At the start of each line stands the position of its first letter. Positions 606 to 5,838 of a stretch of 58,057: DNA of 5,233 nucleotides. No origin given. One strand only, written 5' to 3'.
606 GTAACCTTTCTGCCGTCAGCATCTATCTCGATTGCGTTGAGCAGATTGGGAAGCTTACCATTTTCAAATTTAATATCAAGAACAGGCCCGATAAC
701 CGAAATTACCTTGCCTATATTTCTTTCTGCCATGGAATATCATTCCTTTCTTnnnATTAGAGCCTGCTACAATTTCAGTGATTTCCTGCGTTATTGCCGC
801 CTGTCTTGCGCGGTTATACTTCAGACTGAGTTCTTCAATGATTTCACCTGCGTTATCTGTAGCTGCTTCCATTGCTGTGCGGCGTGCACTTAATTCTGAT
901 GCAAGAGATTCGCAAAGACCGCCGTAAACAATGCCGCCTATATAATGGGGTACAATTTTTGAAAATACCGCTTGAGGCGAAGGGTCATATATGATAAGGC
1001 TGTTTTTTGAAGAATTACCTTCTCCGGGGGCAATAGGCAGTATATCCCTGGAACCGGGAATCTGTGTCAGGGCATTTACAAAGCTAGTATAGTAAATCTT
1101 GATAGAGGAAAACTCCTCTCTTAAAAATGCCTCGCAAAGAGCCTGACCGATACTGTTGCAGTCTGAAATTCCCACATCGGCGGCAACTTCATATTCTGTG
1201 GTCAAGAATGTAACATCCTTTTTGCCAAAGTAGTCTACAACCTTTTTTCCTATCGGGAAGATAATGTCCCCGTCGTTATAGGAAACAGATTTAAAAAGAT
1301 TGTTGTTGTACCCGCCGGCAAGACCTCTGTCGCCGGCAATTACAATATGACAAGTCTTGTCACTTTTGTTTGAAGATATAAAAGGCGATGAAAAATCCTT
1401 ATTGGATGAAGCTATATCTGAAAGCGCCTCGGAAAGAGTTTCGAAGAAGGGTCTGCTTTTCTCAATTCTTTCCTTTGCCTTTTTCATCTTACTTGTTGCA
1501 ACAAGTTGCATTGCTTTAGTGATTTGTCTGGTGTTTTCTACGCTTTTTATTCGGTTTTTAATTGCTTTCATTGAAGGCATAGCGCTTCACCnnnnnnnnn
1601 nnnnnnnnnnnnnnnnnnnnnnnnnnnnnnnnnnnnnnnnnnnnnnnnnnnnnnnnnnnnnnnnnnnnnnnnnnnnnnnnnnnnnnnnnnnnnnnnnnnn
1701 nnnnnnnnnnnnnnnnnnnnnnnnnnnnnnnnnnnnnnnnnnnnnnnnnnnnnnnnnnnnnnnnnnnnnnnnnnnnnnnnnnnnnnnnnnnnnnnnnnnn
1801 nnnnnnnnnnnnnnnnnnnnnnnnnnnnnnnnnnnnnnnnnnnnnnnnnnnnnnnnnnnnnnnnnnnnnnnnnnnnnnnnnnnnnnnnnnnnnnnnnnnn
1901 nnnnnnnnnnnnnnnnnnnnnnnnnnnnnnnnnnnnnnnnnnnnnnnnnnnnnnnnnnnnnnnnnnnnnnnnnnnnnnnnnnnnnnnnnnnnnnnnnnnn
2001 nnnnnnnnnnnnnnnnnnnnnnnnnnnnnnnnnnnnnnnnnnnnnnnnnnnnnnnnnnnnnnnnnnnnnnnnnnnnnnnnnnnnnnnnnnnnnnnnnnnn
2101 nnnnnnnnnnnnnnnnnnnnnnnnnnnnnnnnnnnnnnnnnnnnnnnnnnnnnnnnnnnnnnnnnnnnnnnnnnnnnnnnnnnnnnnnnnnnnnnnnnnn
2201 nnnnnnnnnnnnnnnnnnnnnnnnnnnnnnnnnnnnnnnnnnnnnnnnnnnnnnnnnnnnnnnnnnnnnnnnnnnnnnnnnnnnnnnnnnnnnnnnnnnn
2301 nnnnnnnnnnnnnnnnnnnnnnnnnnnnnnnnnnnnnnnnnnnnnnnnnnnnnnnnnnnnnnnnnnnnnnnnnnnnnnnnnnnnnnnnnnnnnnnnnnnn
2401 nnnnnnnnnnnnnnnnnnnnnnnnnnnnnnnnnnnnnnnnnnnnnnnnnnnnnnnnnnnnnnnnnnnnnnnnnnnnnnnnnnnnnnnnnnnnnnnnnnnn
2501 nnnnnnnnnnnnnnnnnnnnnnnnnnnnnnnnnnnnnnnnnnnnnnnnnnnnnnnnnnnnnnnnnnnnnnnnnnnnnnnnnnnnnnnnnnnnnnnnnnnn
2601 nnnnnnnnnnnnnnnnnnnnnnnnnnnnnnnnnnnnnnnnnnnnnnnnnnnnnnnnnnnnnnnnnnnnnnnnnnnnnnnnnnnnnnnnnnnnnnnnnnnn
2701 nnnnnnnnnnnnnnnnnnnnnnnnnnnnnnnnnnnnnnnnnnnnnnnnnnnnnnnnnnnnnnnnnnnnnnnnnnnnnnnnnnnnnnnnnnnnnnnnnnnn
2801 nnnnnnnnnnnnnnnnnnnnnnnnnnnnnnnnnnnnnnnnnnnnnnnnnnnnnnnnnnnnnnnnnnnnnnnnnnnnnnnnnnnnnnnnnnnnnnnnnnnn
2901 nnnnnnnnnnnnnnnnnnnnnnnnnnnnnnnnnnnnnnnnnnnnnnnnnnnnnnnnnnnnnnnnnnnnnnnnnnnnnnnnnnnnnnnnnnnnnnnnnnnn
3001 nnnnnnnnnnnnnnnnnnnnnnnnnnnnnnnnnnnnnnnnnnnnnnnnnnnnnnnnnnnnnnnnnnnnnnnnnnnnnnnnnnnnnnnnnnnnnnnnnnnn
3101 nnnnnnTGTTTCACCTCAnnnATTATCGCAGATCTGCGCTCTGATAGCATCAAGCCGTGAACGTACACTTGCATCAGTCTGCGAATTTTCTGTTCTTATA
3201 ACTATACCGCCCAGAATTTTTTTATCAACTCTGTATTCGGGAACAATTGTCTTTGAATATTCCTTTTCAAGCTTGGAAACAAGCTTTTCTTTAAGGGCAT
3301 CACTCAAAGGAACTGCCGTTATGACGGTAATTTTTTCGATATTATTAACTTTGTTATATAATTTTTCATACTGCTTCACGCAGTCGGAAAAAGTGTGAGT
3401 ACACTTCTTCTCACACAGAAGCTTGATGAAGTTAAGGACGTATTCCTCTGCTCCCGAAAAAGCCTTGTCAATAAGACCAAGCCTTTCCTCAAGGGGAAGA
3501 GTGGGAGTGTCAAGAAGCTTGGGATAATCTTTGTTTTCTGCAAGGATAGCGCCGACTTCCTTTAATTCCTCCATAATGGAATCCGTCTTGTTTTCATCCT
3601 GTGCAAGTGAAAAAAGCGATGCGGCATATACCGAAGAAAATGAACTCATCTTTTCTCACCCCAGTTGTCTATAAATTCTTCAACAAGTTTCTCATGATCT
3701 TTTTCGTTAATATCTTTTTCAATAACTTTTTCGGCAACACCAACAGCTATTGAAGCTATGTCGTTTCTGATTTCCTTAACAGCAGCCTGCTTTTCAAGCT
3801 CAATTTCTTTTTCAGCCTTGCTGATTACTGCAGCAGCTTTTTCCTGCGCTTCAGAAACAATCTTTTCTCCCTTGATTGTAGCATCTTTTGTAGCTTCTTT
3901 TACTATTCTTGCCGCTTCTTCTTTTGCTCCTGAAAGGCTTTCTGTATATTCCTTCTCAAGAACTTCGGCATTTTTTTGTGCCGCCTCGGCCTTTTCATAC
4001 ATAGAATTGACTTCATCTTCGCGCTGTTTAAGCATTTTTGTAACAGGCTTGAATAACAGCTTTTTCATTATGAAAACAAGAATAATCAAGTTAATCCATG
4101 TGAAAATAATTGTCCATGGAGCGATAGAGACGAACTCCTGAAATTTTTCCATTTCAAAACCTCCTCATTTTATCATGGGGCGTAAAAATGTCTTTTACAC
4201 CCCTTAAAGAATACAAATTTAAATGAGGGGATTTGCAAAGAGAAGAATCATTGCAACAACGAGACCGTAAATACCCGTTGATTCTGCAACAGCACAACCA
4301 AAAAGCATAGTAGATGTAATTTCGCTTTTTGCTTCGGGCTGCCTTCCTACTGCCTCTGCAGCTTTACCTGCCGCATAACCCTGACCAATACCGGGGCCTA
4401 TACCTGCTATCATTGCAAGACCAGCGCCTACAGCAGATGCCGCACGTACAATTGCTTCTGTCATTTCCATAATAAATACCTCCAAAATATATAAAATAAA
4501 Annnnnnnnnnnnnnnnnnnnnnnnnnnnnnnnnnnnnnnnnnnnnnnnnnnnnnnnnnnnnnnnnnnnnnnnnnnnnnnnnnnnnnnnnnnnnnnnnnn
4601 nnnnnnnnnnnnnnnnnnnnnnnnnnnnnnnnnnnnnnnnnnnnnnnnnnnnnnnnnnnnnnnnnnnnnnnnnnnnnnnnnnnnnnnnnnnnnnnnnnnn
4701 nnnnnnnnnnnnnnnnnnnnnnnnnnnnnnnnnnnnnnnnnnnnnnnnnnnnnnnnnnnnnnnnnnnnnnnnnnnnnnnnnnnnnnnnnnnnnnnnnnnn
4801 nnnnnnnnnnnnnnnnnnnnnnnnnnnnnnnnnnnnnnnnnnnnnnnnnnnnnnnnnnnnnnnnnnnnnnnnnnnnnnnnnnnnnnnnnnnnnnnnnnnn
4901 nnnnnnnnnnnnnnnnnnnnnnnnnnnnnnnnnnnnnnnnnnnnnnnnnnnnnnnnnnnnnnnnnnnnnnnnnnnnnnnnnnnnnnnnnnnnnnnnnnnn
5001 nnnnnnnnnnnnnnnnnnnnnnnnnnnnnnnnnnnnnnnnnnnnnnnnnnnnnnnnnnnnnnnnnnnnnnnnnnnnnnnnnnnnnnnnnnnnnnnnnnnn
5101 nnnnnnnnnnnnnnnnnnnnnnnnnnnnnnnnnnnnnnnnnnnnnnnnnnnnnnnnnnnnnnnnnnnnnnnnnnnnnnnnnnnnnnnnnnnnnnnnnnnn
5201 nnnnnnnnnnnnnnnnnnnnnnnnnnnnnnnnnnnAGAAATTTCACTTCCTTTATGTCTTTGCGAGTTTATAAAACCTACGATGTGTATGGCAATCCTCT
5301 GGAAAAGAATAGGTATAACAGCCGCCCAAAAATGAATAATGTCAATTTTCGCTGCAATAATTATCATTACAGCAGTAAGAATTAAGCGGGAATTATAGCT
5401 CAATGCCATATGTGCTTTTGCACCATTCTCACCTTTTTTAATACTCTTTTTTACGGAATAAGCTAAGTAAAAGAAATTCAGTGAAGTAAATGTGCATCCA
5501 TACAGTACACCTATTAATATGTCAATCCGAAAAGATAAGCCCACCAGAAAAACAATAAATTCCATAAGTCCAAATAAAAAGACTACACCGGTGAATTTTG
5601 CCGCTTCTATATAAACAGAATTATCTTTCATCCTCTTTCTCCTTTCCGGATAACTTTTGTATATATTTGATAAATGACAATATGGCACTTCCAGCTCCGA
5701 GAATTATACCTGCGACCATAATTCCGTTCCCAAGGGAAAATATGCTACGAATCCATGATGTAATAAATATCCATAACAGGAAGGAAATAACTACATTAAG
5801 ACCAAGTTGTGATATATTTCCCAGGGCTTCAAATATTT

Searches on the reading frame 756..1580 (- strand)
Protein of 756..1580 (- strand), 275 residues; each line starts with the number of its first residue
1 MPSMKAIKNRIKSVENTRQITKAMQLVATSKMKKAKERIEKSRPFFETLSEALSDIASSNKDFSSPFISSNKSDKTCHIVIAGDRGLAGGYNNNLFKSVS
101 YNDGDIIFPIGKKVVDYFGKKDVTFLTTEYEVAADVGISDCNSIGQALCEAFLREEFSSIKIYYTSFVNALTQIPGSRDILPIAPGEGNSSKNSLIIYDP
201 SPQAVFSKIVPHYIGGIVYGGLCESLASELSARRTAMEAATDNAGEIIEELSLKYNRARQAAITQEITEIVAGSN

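Call 61: search_protein_families(library=pfam, proteins=[window:756-1580:-], max_evalue=0.00001)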
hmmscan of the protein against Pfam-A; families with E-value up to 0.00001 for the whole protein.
window:756-1580:- (275 aa): 1 family
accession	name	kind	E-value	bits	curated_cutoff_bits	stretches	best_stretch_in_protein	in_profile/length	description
PF00231.24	ATP-synt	-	1.1e-89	301.4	39.9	1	3-274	1-282/285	ATP synthase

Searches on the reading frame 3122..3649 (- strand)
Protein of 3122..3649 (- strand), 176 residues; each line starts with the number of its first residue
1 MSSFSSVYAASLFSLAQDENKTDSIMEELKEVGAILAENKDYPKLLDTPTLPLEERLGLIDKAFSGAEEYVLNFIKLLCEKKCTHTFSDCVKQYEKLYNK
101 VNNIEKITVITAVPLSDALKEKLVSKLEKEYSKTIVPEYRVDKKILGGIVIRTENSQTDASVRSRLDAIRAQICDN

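Call 61: search_protein_families(library=pfam, proteins=[window:3122-3649:-], max_evalue=0.00001)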
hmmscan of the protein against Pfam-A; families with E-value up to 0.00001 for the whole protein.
window:3122-3649:- (176 aa): 1 family
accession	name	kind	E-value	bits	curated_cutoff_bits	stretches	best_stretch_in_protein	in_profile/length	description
PF00213.23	OSCP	-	8.2e-44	150.1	22.3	1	7-172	4-171/172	ATP synthase delta (OSCP) subunit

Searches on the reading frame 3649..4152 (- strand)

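Call 61: search_protein_families(library=pfam, proteins=[window:3649-4152:-], max_evalue=0.00001)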
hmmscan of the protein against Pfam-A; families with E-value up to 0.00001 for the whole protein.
window:3649-4152:- (168 aa): 1 family
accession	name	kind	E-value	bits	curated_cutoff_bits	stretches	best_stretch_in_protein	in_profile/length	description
PF00430.23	ATP-synt_B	-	1.6e-26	93.4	28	1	14-145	1-132/132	ATP synthase B/B' CF(0)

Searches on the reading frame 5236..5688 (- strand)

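Call 61: search_protein_families(library=pfam, proteins=[window:5236-5688:-], max_evalue=0.00001)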
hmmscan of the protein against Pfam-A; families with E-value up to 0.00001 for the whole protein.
window:5236-5688:- (151 aa): 1 family
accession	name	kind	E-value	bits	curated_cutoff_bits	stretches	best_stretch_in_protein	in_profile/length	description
PF03899.21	ATP-synt_I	-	7.1e-11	42.9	25.1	1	40-125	8-96/99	ATP synthase I chain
